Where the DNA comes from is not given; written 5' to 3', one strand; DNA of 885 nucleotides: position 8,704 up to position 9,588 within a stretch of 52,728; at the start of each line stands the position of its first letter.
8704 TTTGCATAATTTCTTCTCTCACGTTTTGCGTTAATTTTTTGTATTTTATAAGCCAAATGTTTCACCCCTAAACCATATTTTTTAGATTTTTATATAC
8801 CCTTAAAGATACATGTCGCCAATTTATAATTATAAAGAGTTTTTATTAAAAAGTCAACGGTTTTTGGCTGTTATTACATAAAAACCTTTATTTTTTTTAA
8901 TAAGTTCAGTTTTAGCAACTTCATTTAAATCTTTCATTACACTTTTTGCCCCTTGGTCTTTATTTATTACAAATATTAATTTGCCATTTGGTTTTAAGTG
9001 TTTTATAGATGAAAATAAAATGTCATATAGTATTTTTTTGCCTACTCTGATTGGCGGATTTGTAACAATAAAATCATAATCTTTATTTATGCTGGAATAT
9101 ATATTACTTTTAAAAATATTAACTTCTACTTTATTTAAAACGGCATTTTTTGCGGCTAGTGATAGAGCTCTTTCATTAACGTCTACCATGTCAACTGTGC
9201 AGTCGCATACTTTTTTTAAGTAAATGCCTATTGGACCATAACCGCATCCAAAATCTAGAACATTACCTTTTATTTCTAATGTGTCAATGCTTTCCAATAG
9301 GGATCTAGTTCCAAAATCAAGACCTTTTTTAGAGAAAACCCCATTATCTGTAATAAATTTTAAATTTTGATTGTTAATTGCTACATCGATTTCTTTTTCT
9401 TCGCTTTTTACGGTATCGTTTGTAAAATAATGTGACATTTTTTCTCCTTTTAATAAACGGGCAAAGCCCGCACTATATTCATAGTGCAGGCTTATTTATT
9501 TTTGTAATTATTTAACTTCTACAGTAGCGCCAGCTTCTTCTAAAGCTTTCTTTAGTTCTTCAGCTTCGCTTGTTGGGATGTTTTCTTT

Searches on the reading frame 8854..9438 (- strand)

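Call 58: search_protein_families(library=pfam, proteins=[window:8854-9438:-], max_evalue=0.001)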
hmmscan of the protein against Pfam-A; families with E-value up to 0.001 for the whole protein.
window:8854-9438:- (194 aa): 8 families
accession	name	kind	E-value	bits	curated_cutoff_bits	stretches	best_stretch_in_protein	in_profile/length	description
PF05175.20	MTS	-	2.9e-44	151.1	23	1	26-189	2-169/170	Methyltransferase small domain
PF06325.19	PrmA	-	3.6e-09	37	22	1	44-192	148-294/296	Ribosomal protein L11 methyltransferase (PrmA)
PF13649.12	Methyltransf_25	-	2.6e-08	34.9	27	1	60-152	1-97/97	Methyltransferase domain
PF13489.12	Methyltransf_23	-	7.6e-06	26.2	27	1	54-157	20-117/164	Methyltransferase domain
PF03848.20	TehB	-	1.7e-05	24.8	20.4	1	47-127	22-102/193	Tellurite resistance protein TehB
PF13847.12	Methyltransf_31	-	3.6e-05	23.9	27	1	58-157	5-110/145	Methyltransferase domain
PF08242.18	Methyltransf_12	-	4.1e-05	24.7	30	1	61-154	1-98/98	Methyltransferase domain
PF08241.18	Methyltransf_11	-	0.00013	23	21.2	1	61-155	1-94/95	Methyltransferase domain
